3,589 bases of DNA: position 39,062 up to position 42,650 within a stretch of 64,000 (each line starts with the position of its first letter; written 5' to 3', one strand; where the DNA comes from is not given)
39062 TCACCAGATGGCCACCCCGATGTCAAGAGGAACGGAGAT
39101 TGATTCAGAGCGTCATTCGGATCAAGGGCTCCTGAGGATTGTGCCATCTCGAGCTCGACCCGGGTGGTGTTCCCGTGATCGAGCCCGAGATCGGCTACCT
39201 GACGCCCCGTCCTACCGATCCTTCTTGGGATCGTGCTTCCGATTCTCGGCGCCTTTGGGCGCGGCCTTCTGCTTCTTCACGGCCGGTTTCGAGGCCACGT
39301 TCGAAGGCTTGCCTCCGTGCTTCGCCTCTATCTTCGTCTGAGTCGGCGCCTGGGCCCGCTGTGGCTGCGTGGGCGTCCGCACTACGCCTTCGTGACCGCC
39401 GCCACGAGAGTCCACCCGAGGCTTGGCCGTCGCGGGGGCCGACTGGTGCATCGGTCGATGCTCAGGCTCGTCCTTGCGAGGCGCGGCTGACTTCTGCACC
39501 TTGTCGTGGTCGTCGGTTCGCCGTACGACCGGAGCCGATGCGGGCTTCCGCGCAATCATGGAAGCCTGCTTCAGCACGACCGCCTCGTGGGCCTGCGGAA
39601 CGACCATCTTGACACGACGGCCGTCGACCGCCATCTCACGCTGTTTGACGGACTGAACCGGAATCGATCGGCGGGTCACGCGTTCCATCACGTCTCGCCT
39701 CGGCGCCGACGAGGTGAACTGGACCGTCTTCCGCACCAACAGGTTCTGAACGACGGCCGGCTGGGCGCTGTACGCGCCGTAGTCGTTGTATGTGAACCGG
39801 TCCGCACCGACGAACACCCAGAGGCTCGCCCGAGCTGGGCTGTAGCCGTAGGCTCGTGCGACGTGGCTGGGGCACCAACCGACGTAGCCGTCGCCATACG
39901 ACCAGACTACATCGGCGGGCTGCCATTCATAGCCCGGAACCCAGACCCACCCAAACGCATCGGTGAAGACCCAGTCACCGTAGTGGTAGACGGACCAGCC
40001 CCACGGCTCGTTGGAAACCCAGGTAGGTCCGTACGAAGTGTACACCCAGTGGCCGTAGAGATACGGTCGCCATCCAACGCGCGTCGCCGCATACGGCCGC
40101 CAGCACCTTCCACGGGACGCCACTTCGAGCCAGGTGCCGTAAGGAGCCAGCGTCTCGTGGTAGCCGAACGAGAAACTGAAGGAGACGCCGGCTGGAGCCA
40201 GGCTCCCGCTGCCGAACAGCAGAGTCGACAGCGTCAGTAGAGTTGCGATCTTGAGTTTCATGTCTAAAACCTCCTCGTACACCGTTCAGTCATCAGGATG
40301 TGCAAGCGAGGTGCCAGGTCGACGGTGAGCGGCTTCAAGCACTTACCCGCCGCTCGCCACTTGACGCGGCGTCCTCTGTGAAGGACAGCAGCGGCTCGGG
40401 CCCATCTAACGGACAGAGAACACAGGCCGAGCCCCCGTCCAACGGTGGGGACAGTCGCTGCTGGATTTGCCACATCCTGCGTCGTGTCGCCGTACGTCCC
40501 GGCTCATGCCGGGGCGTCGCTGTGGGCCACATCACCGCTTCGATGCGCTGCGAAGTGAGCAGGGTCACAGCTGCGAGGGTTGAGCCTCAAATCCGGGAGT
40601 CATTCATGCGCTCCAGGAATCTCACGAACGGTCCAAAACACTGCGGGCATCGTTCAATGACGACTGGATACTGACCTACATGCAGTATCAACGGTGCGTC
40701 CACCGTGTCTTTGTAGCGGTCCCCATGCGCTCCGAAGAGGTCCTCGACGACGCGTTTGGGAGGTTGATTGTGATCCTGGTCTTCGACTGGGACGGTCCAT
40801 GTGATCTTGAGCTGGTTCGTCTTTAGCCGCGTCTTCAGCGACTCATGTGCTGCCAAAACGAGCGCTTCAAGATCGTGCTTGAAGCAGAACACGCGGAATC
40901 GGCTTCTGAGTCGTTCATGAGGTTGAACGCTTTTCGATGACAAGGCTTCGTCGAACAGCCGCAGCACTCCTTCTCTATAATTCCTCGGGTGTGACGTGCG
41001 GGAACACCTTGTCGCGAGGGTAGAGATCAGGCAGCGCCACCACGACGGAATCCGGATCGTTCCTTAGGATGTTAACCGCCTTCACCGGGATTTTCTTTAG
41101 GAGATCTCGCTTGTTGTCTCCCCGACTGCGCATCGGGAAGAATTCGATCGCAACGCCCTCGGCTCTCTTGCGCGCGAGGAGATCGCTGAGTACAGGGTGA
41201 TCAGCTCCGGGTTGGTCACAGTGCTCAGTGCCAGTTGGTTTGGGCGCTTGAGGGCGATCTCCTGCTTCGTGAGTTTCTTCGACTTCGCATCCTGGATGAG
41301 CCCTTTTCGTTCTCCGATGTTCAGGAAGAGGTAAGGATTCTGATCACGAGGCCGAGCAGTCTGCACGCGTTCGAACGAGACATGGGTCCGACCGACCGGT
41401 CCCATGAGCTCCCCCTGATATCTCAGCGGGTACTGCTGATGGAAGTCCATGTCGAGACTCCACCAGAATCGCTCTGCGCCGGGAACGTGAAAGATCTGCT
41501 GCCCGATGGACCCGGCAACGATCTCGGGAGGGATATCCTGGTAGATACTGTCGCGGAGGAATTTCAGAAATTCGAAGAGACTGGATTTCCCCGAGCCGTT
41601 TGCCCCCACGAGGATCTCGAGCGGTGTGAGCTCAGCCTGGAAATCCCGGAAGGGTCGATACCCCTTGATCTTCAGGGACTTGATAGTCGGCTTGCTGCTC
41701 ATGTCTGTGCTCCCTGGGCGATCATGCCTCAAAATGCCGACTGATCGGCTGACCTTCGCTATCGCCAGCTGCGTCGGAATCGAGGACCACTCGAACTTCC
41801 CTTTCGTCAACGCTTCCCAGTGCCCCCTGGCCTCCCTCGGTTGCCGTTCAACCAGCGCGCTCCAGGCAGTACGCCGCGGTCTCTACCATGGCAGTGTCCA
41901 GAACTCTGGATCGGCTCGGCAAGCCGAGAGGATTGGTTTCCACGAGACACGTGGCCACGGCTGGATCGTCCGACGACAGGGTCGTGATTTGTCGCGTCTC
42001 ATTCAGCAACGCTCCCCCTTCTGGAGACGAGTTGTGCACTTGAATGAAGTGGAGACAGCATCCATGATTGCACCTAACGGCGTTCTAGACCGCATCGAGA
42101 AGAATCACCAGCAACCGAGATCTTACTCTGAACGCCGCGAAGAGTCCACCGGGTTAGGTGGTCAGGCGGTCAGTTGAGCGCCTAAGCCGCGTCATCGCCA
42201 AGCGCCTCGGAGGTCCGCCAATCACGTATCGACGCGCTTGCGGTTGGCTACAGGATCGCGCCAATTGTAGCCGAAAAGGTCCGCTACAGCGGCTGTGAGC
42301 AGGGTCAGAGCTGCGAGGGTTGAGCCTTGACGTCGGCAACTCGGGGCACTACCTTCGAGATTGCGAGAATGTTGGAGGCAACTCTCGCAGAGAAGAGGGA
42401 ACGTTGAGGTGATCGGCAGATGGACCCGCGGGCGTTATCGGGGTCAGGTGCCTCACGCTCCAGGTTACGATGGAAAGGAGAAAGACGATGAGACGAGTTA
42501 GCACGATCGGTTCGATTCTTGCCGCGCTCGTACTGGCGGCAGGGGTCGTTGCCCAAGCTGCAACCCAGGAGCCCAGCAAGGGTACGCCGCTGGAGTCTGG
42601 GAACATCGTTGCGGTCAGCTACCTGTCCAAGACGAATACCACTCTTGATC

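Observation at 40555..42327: Decayed P-loop ATPase (defence-like) cassette bounded by 33-bp direct repeats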

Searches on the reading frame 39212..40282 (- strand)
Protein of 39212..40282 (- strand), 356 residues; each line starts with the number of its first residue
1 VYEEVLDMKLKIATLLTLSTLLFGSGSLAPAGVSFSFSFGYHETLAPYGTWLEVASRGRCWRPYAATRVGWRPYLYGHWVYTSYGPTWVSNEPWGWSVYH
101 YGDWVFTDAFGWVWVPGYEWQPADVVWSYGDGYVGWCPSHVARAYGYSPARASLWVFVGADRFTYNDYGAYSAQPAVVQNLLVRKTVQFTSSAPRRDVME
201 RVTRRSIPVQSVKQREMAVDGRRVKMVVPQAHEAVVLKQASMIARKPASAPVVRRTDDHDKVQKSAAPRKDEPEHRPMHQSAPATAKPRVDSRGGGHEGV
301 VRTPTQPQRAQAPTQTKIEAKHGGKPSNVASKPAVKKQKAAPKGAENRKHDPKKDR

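Call 15: find_encoding_contigs(protein=window:39212-40282:-, flank=10000, max_places=6)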
Protein window:39212-40282:- (356 aa): no gene with exactly this product is on record in the collection.

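Call 25: search_protein_families(library=pfam, proteins=[window:39215-40282:-], max_evalue=0.001)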
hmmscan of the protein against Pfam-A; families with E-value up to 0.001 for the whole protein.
window:39215-40282:- (356 aa): 1 family
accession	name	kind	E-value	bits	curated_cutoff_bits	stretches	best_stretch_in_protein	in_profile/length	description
PF20245.3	DUF6600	-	2.9e-27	95.2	27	1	43-140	2-99/102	Family of unknown function (DUF6600)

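Call 27: find_related_loci(query=window:39215-40282:-, collection=genome_contigs, flank=8000)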
Query window:39215-40282:- (356 aa) in genome_contigs; peptide patterns used: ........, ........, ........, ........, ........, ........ (x = any residue, [..] = any of these).
30 stretches matched a pattern; 2 encode a relative of the query (tblastn E <= 1e-3); 2 distinct loci.
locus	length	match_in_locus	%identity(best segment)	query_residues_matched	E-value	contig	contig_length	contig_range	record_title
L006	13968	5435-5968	37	5-171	1e-27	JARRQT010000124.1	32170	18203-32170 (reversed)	MAG: Calditrichia bacterium isolate Spart_209_MAG scaffold_3915, whole genome shotgun sequence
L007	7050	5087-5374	46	45-138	6e-20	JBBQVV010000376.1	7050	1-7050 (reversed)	MAG: Chthonomonadales bacterium isolate Co_metawrap_2016 Cmw_2016_k141_19083658_length_7050_cov_7.0000, whole genome sho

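Call 28: find_homologous_proteins(query=window:39215-40282:-, max_evalue=1e-20)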
Query window:39215-40282:- (356 aa): 334 proteins with E <= 1e-20 among 2098 candidates; the best 120 are listed.
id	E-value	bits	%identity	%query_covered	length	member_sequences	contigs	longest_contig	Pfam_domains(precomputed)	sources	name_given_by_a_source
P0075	7.4e-239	810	100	98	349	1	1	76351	PF20245.4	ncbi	ncbi:MAG: DUF6600 domain-containing protein [Acidobacteriota bacterium]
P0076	6.3e-117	409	56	93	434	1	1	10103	PF20245.4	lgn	-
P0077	1.6e-111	391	51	96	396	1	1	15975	PF20245.4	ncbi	-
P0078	2.3e-107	378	52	92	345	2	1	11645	PF20245.4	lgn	-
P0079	3.6e-101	357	74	62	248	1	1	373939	PF20245.4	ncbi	ncbi:MAG: DUF6600 domain-containing protein [Acidobacteriota bacterium]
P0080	2.5e-79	285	45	80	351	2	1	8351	PF20245.4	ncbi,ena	-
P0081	2.2e-70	256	43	77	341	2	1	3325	PF20245.4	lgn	-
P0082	2.3e-70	256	41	92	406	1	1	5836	PF20245.4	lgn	-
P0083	2.5e-64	236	38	96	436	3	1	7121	PF20245.4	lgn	-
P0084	7.1e-64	234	35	97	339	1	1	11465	PF20245.4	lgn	-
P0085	9.7e-64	234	37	93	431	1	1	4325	PF20245.4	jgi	jgi:hypothetical protein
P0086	1.4e-62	230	44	70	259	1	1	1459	PF20245.4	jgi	jgi:hypothetical protein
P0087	5.2e-57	212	35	92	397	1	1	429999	PF20245.4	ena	-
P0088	9.8e-55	204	36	85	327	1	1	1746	PF20245.4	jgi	jgi:hypothetical protein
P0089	9.1e-48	181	32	95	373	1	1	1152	PF20245.4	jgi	-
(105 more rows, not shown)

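Call 29: find_encoding_contigs(protein=P0079, flank=8000, max_places=2)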
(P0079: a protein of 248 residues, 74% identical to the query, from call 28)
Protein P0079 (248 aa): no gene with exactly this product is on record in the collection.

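Call 30: find_encoding_contigs(protein=P0076, flank=8000, max_places=2)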
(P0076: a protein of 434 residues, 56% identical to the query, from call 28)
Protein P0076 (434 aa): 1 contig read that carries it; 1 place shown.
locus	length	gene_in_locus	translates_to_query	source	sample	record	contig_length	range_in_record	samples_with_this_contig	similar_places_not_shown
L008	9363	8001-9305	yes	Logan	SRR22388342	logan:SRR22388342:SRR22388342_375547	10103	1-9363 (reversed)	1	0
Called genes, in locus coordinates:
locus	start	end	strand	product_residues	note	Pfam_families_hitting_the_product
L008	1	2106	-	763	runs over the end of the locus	PF19830:DUF6311 (weak)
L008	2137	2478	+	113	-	-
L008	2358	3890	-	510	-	PF00890:FAD_binding_2 (faint), PF01266:DAO, PF07992:Pyr_redox_2 (faint), PF00732:GMC_oxred_N, PF05199:GMC_oxred_C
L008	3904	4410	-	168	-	PF13618:Gluconate_2-dh3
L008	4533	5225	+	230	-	PF07608:DUF1571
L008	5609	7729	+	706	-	PF04773:FecR (weak), PF20245:DUF6600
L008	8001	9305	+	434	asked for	PF20245:DUF6600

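Call 31: find_encoding_contigs(protein=P0077, flank=8000, max_places=2)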
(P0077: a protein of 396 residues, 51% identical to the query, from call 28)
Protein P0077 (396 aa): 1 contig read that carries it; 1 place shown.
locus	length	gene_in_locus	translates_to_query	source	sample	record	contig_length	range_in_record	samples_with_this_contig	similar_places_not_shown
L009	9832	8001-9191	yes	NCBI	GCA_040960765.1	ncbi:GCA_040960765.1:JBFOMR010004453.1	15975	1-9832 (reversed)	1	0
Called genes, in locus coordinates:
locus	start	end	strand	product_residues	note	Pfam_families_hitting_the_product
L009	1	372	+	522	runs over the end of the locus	PF00128:Alpha-amylase, PF07821:Alpha-amyl_C2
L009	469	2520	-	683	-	-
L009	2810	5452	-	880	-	PF00069:Pkinase, PF07714:PK_Tyr_Ser-Thr, PF17874:TPR_MalT, PF13424:TPR_12, PF13424:TPR_12, PF24885:TPR_NPHP3, PF13374:TPR_10, PF13424:TPR_12, +18 more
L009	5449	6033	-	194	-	PF07638:Sigma70_ECF, PF08281:Sigma70_r4_2, PF04545:Sigma70_r4 (weak)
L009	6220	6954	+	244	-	-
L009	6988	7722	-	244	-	PF01544:CorA (weak)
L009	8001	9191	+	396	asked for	PF20245:DUF6600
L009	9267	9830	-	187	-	?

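Call 34: find_related_loci(query=A1, collection=metagenome_contigs, flank=6000)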
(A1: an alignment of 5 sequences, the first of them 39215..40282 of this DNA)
Query A1 (356 aa) in metagenome_contigs; peptide patterns used: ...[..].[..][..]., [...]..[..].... (x = any residue, [..] = any of these).
600 stretches matched a pattern (row limit reached: there are more); 551 encode a relative of the query (tblastn E <= 1e-3); the best 80 are kept; 80 distinct loci.
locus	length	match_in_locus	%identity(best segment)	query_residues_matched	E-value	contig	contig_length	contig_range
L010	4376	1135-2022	37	3-284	3e-46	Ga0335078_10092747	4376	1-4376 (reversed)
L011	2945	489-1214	36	41-235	2e-44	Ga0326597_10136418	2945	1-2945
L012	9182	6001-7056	32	7-338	6e-44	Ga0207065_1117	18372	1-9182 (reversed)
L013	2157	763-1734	30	7-283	2e-43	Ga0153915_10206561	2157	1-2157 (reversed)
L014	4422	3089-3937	31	7-246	1e-42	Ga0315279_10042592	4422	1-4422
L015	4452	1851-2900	29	7-300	2e-42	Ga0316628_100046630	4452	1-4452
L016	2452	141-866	35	8-276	2e-41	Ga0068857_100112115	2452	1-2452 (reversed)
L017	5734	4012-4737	35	8-276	3e-41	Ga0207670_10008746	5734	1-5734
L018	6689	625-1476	36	9-310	4e-41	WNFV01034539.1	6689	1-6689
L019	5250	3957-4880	33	8-312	1e-39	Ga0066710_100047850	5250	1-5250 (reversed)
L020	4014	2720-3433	32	10-272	2e-39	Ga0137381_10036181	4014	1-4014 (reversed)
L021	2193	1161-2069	34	5-317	4e-39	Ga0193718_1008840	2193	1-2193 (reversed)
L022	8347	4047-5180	32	8-356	6e-39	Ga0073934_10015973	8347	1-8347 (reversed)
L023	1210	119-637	43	7-182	3e-40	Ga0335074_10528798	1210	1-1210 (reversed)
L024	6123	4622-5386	36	3-235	7e-39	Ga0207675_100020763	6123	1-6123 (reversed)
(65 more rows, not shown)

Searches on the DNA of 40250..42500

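Call 42: search_rna_families(source=window, start=40250, end=42500, threshold=evalue, max_evalue=1)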
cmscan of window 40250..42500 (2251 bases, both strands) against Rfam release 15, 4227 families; matches with E-value up to 1: 2.
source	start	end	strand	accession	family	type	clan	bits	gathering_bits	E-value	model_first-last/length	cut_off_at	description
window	41400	41450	-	RF02523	ROSE_3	Cis-reg; thermoregulator;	-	18.8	43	0.85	1-69/69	no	Repression of heat shock gene expression (ROSE) element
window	40494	40517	+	RF02225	sX6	Gene; sRNA;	-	17.2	40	0.11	296-319/342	no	Proteobacterial sRNA sX6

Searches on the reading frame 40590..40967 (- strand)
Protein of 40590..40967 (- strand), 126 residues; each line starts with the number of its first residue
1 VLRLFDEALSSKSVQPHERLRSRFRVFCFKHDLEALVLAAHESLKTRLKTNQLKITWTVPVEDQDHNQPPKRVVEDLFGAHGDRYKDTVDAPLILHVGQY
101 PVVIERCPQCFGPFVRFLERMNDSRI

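Call 7: search_protein_families(library=pfam, proteins=[window:40590-40967:-], max_evalue=1)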
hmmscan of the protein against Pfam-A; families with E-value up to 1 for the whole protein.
window:40590-40967:- (126 aa): 2 families
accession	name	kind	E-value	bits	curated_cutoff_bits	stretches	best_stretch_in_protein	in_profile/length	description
PF14103.11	DUF4276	-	1.3e-08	35.7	30.2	1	17-119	89-192/192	Domain of unknown function (DUF4276)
PF20995.3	Tla3_C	-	0.091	13.2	24.8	1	42-76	18-52/136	Type VI lipase adapter protein Tla3, C-terminal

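Call 13: search_protein_families(library=padloc, proteins=[window:40590-40967:-], max_evalue=1)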
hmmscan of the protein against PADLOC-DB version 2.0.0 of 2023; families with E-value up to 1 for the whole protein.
window:40590-40967:- (126 aa): 3 families
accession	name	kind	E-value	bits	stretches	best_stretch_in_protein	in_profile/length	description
PDLC04189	HEC-01B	-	5.6e-05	21.1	1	64-110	168-214/223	-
PDLC04188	HEC-01B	-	0.00049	17.9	1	21-109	123-215/230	-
PDLC04200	HEC-01B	-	0.0061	14.4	1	26-123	115-207/218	-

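Call 14: search_protein_families(library=ncbifam, proteins=[window:40590-40967:-], max_evalue=1)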
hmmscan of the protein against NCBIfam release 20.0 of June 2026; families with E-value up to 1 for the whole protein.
window:40590-40967:- (126 aa): 0 families
